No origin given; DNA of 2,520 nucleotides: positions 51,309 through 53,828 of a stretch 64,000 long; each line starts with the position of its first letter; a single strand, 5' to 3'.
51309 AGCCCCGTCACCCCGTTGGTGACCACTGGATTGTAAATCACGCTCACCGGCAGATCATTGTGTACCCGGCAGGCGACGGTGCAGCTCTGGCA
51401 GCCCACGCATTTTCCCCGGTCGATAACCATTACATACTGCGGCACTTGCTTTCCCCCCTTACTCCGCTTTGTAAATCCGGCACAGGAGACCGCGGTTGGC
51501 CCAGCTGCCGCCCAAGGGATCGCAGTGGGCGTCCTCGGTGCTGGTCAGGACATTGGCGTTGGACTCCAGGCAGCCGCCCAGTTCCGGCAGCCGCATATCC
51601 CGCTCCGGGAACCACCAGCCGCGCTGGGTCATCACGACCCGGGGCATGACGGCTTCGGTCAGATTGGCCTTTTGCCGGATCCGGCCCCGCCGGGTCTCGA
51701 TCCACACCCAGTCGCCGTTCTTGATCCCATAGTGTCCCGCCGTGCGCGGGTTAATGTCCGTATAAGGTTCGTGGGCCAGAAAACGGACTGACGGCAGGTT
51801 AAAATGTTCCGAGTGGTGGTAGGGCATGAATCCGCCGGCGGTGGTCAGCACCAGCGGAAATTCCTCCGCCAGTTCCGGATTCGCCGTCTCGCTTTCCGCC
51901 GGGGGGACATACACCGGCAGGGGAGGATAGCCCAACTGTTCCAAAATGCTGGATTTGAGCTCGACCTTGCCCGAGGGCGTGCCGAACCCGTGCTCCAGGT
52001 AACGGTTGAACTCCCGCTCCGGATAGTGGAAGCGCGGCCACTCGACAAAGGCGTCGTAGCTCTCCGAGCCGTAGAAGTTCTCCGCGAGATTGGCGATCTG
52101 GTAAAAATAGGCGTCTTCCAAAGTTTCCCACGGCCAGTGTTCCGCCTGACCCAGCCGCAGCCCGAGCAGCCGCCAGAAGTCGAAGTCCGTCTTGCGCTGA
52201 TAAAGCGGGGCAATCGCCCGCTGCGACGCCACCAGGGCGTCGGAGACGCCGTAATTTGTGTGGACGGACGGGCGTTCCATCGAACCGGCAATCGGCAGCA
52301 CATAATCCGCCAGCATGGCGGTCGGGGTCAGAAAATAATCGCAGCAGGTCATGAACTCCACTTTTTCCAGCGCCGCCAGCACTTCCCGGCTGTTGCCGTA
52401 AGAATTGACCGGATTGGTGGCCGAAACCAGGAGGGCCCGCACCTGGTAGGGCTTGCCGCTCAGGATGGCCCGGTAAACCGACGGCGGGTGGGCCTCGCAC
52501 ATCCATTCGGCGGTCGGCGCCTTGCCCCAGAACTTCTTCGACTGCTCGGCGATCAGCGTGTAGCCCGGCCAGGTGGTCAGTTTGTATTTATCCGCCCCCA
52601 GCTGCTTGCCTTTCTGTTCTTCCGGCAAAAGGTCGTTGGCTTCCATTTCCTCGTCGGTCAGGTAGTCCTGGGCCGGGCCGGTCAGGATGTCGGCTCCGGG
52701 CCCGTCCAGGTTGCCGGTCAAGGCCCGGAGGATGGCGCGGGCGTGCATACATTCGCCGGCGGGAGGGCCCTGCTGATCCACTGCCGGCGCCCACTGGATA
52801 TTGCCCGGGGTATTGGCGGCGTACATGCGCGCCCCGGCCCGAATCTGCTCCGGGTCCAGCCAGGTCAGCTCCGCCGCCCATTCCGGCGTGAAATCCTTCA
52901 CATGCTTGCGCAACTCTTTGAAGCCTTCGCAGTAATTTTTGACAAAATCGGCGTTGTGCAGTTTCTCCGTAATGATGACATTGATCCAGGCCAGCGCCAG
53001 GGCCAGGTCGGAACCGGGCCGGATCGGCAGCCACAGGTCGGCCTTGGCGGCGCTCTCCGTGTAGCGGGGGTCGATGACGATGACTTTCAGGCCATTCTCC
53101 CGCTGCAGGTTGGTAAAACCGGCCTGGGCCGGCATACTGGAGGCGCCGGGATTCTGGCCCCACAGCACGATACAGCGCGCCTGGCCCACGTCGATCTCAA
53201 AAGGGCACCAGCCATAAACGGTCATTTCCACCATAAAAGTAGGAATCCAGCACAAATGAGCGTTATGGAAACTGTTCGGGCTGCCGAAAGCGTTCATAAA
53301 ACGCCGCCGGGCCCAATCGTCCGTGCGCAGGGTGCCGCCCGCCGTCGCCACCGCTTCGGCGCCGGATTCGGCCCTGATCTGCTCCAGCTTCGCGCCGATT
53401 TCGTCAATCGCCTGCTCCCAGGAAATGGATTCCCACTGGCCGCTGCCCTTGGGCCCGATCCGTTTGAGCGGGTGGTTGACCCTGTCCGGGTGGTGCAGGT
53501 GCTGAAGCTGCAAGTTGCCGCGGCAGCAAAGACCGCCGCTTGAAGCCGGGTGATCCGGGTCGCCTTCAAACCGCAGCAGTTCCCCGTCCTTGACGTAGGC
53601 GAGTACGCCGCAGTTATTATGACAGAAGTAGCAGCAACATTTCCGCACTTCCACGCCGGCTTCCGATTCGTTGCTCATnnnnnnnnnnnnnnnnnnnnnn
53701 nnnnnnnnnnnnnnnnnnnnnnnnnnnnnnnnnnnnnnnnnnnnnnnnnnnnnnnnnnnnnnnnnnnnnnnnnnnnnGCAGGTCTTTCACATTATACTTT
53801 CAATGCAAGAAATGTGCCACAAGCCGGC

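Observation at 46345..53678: Operon with two Tat-less acetylene-hydratase-clade molybdopterin enzymes, FeS and NrfD subunits, and an embedded radical-SAM gene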

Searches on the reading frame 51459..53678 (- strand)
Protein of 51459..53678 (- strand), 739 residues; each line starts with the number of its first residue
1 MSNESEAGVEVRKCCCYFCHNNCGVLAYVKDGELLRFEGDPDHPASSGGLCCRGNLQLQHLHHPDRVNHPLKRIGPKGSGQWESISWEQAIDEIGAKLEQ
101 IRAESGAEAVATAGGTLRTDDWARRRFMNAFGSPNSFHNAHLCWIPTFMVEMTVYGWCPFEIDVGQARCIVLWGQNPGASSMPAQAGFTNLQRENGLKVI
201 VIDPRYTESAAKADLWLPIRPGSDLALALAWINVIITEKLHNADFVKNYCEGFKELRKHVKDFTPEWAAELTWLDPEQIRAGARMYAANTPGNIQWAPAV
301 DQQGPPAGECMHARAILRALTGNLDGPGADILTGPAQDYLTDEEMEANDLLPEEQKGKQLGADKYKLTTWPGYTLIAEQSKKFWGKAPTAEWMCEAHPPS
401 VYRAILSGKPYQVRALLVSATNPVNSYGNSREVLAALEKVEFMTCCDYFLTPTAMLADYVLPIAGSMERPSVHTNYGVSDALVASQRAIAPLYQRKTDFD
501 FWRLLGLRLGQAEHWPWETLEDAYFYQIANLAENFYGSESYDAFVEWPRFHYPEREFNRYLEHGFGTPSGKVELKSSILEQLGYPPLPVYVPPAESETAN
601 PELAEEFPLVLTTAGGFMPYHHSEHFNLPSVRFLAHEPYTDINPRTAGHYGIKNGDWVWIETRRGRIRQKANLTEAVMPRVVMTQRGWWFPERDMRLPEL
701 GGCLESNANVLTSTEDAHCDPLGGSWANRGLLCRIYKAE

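Call 8: search_protein_families(library=pfam, proteins=[window:51459-53678:-], max_evalue=0.01)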
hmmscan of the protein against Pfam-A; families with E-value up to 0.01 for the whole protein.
window:51459-53678:- (739 aa): 3 families
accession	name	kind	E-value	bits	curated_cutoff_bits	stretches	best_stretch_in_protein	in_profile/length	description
PF00384.28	Molybdopterin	-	5e-36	124.9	24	1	66-505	1-350/353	Molybdopterin oxidoreductase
PF01568.27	Molydop_binding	-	2.7e-19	69.7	26.8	1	620-723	11-101/110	Molydopterin dinucleotide binding domain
PF04879.21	Molybdop_Fe4S4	-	4.6e-11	43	22.7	1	12-62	4-54/55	Molybdopterin oxidoreductase Fe4S4 domain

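Call 9: search_protein_families(library=ncbifam, proteins=[window:51459-53678:-], max_evalue=0.01)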
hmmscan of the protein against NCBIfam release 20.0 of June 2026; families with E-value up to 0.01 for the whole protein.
window:51459-53678:- (739 aa): 27 families (the best 25 are shown)
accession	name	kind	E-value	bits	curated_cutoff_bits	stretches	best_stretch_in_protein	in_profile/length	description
NF012032.0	PRK15488.1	equivalog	6.5e-94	315.4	694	1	13-687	45-715/759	thiosulfate reductase PhsA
TIGR01591.1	Fdh-alpha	equivalog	1.3e-87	294.5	666.25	1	15-689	2-644/672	formate dehydrogenase subunit alpha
TIGR02166.1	dmsA_ynfE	subfamily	1.8e-74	251.2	777.7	2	10-330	44-397/794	DMSO/selenate family reductase complex A subunit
NF047855.1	AssmNtatRedNasC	equivalog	2.8e-60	204.4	1100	2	10-304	19-317/708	assimilatory nitrate reductase catalytic subunit NasC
TIGR00509.1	bisC_fam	subfamily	1.5e-51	175.6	1017.55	2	412-715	412-733/772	molybdopterin guanine dinucleotide-containing S/N-oxide reductase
TIGR03479.1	DMSO_red_II_alp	subfamily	3e-50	171.2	984.75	2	16-248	63-305/913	molybdopterin-dependent oxidoreductase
NF041885.1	selenate_YnfE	exception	1.3e-47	162.1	1675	2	11-324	49-398/805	selenate/tellurate reductase subunit YnfE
NF011566.1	PRK14990.1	exception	7.3e-47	159.9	1600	2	11-256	59-325/814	dimethylsulfoxide reductase subunit A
NF041884.1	selenate_YnfF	exception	6.4e-44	150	1650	2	11-294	46-362/798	selenate/tellurate reductase subunit YnfF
NF041783.2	mnquin_red_QrcB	equivalog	2.8e-41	141.5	440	3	12-329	53-364/695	menaquinone reductase molybdopterin-binding-like subunit QrcB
TIGR01553.1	formate-DH-alph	equivalog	5.3e-41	140.3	814.2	2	12-252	46-306/1009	formate dehydrogenase-N subunit alpha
NF041714.1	arsenate_red_ArrA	equivalog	5.3e-38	130.7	1600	2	13-252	52-298/848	arsenate respiratory reductase molybdopterin-containing subunit ArrA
NF041513.1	formate_DH_Act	exception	2.6e-34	118.2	1400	1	10-262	41-307/1067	formate dehydrogenase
NF011682.0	PRK15102.1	equivalog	7.8e-33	113.6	909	1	85-712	123-786/829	trimethylamine-N-oxide reductase TorA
NF041323.1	Nitr_red_NasA_Halo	equivalog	2.8e-29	102.2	1000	1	19-682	3-639/673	assimilatory nitrate reductase NasA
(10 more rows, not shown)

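Call 13: search_solved_structures(query=window:51459-53678:-, max_evalue=1e-10)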
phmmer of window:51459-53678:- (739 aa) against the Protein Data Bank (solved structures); distinct sequences matched with E-value up to 1e-10: 46.
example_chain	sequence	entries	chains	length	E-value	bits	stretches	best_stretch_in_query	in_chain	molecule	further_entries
2e7z_A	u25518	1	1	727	5.2e-125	421.8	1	14-737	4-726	Acetylene hydratase Ahy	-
2vpw_A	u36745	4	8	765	6.3e-70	239.6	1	15-597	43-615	THIOSULFATE REDUCTASE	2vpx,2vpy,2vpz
7qv7_S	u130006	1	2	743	8.4e-61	209.4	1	14-689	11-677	Hydrogen dependent carbon dioxide reductase subunit FdhF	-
9t1s_L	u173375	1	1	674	3.2e-53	184.3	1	15-682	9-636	formate dehydrogenase (coenzyme F420)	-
9vap_A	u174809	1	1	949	7.5e-52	179.8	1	7-335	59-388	Formate dehydrogenase molybdopterin-binding subunit FdhA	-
1aa6_A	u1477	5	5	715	2.3e-50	174.9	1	15-690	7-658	FORMATE DEHYDROGENASE H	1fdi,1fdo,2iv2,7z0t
7vw6_A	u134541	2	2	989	4e-47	164.2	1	11-671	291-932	Formate dehydrogenase | Tungsten-containing formate dehydrogenase alpha subunit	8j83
7e5z_A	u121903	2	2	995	4.1e-47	164.2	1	11-671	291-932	Formate dehydrogenase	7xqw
2jio_A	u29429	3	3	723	1.9e-42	148.8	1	13-477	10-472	PERIPLASMIC NITRATE REDUCTASE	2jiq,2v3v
2jim_A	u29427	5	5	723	9.2e-42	146.4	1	13-477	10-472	PERIPLASMIC NITRATE REDUCTASE | PROTEIN (PERIPLASMIC NITRATE REDUCTASE)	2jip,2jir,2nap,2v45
9wxb_B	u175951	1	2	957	3e-41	144.8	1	7-684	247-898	Formate dehydrogenase alpha subunit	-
7bkb_D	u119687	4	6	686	1.2e-39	139.5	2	11-275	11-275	Formate dehydrogenase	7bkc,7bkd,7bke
6cz7_A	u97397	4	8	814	1.2e-39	139.5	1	14-258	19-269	ArrA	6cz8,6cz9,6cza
1eu1_A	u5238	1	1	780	3.7e-36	127.9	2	419-705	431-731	DIMETHYL SULFOXIDE REDUCTASE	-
7l5i_A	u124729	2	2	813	1.1e-35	126.4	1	77-716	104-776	Trimethylamine-N-oxide reductase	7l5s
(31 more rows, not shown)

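Call 26: find_homologous_proteins(query=window:51459-53678:-, max_evalue=1e-30)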
Query window:51459-53678:- (739 aa): 2986 proteins with E <= 1e-30 among 8000 candidates; the best 120 are listed.
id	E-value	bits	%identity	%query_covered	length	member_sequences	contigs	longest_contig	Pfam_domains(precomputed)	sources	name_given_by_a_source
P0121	0.0e+0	1780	100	100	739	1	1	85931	PF00384.28,PF01568.28,PF04879.22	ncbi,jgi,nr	ncbi:MAG: molybdopterin-dependent oxidoreductase [Gracilibacteraceae bacterium]|jgi:anaerobic seleno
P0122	0.0e+0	1277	71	99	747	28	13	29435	PF00384.28,PF01568.28,PF04879.22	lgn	-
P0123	0.0e+0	1275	70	99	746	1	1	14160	PF00384.28,PF01568.28,PF04879.22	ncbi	ncbi:MAG: molybdopterin-dependent oxidoreductase [Dehalobacterium sp.]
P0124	0.0e+0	1266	70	99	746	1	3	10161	PF00384.28,PF01568.28,PF04879.22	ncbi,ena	-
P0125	0.0e+0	1266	70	99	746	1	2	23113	PF00384.28,PF01568.28,PF04879.22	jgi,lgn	jgi:thiosulfate reductase/polysulfide reductase chain A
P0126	0.0e+0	1262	70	99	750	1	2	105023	PF00384.28,PF01568.28,PF04879.22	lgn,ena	-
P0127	0.0e+0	1260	69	99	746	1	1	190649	PF00384.28,PF01568.28,PF04879.22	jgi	-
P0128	0.0e+0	1260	69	99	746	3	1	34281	PF00384.28,PF01568.28,PF04879.22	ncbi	-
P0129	0.0e+0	1259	69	99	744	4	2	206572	PF00384.28,PF01568.28,PF04879.22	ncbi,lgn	-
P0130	0.0e+0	1258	70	100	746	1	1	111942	PF00384.28,PF01568.28,PF04879.22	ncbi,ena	-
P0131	0.0e+0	1256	69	99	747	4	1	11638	PF00384.28,PF01568.28,PF04879.22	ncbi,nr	ncbi:MAG: molybdopterin-dependent oxidoreductase [Desulfitobacterium sp.]|nr:molybdopterin-dependent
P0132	0.0e+0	1255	69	99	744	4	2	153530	PF00384.28,PF01568.28,PF04879.22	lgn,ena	-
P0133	0.0e+0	1253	69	99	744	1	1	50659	PF00384.28,PF01568.28,PF04879.22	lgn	-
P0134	0.0e+0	1251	69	99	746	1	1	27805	PF00384.28,PF01568.28,PF04879.22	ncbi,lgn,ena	-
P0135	0.0e+0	1251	68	99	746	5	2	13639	PF00384.28,PF01568.28,PF04879.22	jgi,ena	-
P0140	0.0e+0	1248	69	100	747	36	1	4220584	PF00384.28,PF01568.28,PF04879.22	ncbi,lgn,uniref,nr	ncbi:molybdopterin-dependent oxidoreductase [Desulfitobacterium sp. PCE1]|uniref:molybdopterin-depen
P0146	0.0e+0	1243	68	99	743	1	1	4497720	PF00384.28,PF01568.28,PF04879.22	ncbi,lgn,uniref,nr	ncbi:molybdopterin-dependent oxidoreductase [Dehalobacter sp. DCM]|uniref:molybdopterin-containing o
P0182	0.0e+0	1186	65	99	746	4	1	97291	PF00384.28,PF01568.28,PF04879.22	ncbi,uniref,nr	ncbi:molybdopterin-containing oxidoreductase family protein [Desulfosporosinus nitroreducens]|uniref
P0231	0.0e+0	1117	62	99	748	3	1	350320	PF00384.28,PF01568.28,PF04879.22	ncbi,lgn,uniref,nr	ncbi:Anaerobic selenocysteine-containing dehydrogenase [Desulfuromusa kysingii]|uniref:Anaerobic sel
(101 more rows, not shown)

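Call 43: search_solved_structures(query=window:51459-53678:-, max_evalue=1e-100, show_alignments=1)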
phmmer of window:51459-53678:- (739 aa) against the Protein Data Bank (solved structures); distinct sequences matched with E-value up to 1e-100: 1.
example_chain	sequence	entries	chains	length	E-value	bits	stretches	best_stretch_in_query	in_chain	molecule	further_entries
2e7z_A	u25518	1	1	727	5.2e-125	421.8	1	14-737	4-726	Acetylene hydratase Ahy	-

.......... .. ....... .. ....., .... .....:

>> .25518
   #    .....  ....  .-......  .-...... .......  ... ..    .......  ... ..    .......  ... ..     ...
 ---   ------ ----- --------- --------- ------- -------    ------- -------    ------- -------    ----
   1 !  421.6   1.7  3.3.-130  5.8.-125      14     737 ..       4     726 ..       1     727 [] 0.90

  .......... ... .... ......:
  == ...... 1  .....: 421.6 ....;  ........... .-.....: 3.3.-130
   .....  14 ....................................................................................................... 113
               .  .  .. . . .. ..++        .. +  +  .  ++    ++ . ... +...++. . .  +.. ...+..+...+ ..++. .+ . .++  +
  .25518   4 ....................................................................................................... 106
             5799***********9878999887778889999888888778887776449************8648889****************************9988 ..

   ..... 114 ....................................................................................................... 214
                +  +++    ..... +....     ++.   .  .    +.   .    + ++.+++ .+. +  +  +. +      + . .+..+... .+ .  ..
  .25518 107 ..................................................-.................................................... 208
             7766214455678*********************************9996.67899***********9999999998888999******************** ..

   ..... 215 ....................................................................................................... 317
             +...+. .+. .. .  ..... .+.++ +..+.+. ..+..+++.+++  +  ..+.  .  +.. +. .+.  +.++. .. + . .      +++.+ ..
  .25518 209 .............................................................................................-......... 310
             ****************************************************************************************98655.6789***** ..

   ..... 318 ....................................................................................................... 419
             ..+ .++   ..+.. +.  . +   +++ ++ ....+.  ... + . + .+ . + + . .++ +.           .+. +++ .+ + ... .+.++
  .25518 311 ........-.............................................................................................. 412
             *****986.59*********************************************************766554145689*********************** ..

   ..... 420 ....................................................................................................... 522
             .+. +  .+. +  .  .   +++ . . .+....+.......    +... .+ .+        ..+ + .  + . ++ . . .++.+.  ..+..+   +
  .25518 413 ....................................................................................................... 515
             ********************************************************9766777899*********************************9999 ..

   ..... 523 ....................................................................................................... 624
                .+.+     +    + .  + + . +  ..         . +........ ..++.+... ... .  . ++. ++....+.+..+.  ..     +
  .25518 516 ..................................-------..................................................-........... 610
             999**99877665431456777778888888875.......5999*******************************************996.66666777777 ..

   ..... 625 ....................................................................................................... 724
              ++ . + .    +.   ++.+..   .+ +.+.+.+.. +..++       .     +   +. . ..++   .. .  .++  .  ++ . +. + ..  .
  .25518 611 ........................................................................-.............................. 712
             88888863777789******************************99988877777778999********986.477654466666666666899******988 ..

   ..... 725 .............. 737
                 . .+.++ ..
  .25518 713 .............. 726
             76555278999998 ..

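Call 53: list_cluster_members(proteins=[P0140, P0231, P0182, P0146])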
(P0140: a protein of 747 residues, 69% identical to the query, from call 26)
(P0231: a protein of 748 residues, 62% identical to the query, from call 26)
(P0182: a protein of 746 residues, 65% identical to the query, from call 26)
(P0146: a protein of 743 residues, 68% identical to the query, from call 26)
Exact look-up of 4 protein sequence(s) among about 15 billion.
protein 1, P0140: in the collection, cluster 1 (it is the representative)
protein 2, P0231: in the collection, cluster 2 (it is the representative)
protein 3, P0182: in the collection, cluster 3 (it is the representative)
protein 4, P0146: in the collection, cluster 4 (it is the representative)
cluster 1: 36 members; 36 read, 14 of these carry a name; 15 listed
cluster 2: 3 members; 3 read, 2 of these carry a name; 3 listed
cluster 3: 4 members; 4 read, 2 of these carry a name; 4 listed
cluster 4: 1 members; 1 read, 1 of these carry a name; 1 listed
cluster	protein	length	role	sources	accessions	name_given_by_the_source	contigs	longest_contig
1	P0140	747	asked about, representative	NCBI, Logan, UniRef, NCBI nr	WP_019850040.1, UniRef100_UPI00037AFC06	molybdopterin-dependent oxidoreductase [Desulfitobacterium sp. PCE1] | molybdopterin-dependent oxidoreductase n=1 Tax=Desulfitobacterium sp. PCE1 TaxID=146907 ...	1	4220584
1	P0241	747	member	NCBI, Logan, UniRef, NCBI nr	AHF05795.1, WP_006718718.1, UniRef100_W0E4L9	molybdopterin-containing oxidoreductase family protein [Desulfitobacterium ... | Dehydrogenase n=1 Tax=Desulfitobacterium metallireducens DSM 15288 TaxID=871968 ... | molybdopterin-dependent oxidoreductase [Desulfitobacterium metallireducens]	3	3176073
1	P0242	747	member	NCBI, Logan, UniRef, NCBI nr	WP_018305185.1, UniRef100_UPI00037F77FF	molybdopterin-dependent oxidoreductase [Desulfitobacterium hafniense] | molybdopterin-dependent oxidoreductase n=1 Tax=Desulfitobacterium hafniense TaxID=49338 ...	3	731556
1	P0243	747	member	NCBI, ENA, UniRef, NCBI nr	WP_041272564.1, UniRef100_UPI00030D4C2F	molybdopterin-dependent oxidoreductase [Desulfitobacterium hafniense] | molybdopterin-dependent oxidoreductase n=1 Tax=Desulfitobacterium hafniense TaxID=49338 ...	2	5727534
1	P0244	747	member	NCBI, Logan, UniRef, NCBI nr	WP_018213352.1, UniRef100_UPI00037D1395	molybdopterin-dependent oxidoreductase [Desulfitobacterium hafniense] | molybdopterin-dependent oxidoreductase n=1 Tax=Desulfitobacterium hafniense TaxID=49338 ...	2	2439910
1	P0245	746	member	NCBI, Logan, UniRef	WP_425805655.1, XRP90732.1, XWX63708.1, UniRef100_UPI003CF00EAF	molybdopterin-containing oxidoreductase family protein [Desulfitobacterium sp. Sab5] | molybdopterin-containing oxidoreductase family protein n=1 Tax=Desulfitobacterium ...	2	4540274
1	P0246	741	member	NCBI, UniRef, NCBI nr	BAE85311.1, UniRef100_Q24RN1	putative anaerobic dehydrogenase [Desulfitobacterium hafniense Y51] | Putative anaerobic dehydrogenase n=1 Tax=Desulfitobacterium hafniense (strain Y51) ...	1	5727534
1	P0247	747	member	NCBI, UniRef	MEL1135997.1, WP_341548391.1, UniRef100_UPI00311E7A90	molybdopterin-dependent oxidoreductase [Desulfitobacterium sp. THU1] | molybdopterin-dependent oxidoreductase n=1 Tax=Desulfitobacterium sp. THU1 TaxID=3138072 ...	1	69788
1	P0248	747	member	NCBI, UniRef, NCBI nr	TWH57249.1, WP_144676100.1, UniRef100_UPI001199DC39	anaerobic selenocysteine-containing dehydrogenase [Desulfitobacterium sp. LBE] | molybdopterin-dependent oxidoreductase n=1 Tax=Desulfitobacterium sp. LBE TaxID=884086 ... | molybdopterin-dependent oxidoreductase [Desulfitobacterium sp. LBE]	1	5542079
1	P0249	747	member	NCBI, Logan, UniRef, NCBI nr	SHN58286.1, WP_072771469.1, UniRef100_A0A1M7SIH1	molybdopterin-dependent oxidoreductase [Desulfitobacterium chlororespirans] | Anaerobic selenocysteine-containing dehydrogenase n=1 Tax=Desulfitobacterium ...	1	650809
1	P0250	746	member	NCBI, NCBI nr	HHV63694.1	MAG TPA: molybdopterin-dependent oxidoreductase [Peptococcaceae bacterium] | molybdopterin-dependent oxidoreductase [Peptococcaceae bacterium]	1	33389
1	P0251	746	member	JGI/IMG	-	thiosulfate reductase/polysulfide reductase chain A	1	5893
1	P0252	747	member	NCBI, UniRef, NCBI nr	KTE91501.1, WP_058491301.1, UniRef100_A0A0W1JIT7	dehydrogenase [Desulfitobacterium hafniense] | Dehydrogenase n=1 Tax=Desulfitobacterium hafniense TaxID=49338 RepID=A0A0W1JIT7_DESHA | molybdopterin-dependent oxidoreductase [Desulfitobacterium hafniense]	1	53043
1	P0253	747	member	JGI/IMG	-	thiosulfate reductase / polysulfide reductase chain A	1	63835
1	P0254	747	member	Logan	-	-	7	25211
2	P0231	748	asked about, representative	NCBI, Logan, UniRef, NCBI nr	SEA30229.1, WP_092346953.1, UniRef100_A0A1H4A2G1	Anaerobic selenocysteine-containing dehydrogenase [Desulfuromusa kysingii] | Anaerobic selenocysteine-containing dehydrogenase n=1 Tax=Desulfuromusa kysingii ... | molybdopterin-dependent oxidoreductase [Desulfuromusa kysingii]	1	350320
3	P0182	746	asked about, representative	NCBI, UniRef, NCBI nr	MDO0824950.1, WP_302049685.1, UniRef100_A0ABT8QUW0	molybdopterin-containing oxidoreductase family protein [Desulfosporosinus nitroreducens] | Molybdopterin-dependent oxidoreductase n=1 Tax=Desulfosporosinus nitroreducens ... | molybdopterin-dependent oxidoreductase [Desulfosporosinus nitroreducens]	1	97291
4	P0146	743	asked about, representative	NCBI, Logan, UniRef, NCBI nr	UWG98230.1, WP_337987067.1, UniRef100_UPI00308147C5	molybdopterin-dependent oxidoreductase [Dehalobacter sp. DCM] | molybdopterin-containing oxidoreductase family protein n=1 Tax=Dehalobacter sp. DCM ...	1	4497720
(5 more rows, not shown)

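Call 55: find_encoding_contigs(protein=P0243, flank=10000, max_places=2)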
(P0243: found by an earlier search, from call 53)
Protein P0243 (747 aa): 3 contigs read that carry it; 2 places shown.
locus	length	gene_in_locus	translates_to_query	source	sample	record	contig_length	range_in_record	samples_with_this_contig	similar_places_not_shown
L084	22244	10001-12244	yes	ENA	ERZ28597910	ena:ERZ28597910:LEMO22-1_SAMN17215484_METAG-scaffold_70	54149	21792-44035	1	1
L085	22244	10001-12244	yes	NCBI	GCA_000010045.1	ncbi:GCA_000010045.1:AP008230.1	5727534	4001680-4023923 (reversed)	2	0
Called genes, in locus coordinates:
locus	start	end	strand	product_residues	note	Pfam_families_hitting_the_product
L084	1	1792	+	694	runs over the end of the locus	PF00989:PAS, PF08448:PAS_4 (weak), PF13426:PAS_9 (weak), PF00158:Sigma54_activat, PF14532:Sigma54_activ_2, PF07728:AAA_5, PF25601:AAA_lid_14, PF02954:HTH_8, +1 more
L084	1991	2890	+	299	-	PF01156:IU_nuc_hydro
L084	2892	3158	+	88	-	-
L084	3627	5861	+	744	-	PF04879:Molybdop_Fe4S4, PF00384:Molybdopterin, PF01568:Molydop_binding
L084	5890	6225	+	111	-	-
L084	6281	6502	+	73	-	-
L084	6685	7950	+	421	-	PF00083:Sugar_tr (weak), PF07690:MFS_1, PF12832:MFS_1_like (weak), PF07690:MFS_1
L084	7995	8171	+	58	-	-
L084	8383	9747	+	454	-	PF00083:Sugar_tr, PF07690:MFS_1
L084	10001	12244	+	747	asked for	PF04879:Molybdop_Fe4S4, PF00384:Molybdopterin, PF01568:Molydop_binding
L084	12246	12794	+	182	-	PF13484:Fer4_16 (faint), PF12838:Fer4_7 (weak), PF13237:Fer4_10 (weak), PF13247:Fer4_11, PF13187:Fer4_9, PF00037:Fer4, PF12797:Fer4_2 (weak), PF12837:Fer4_6 (weak), +3 more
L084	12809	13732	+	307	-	PF03916:NrfD, PF14589:NrfD_2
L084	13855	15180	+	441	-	PF23545:Zn_ribbon_HMPTM, PF04055:Radical_SAM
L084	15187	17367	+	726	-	PF04879:Molybdop_Fe4S4, PF00384:Molybdopterin, PF01568:Molydop_binding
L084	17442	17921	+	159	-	PF13508:Acetyltransf_7 (weak)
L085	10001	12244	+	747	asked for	PF04879:Molybdop_Fe4S4, PF00384:Molybdopterin, PF01568:Molydop_binding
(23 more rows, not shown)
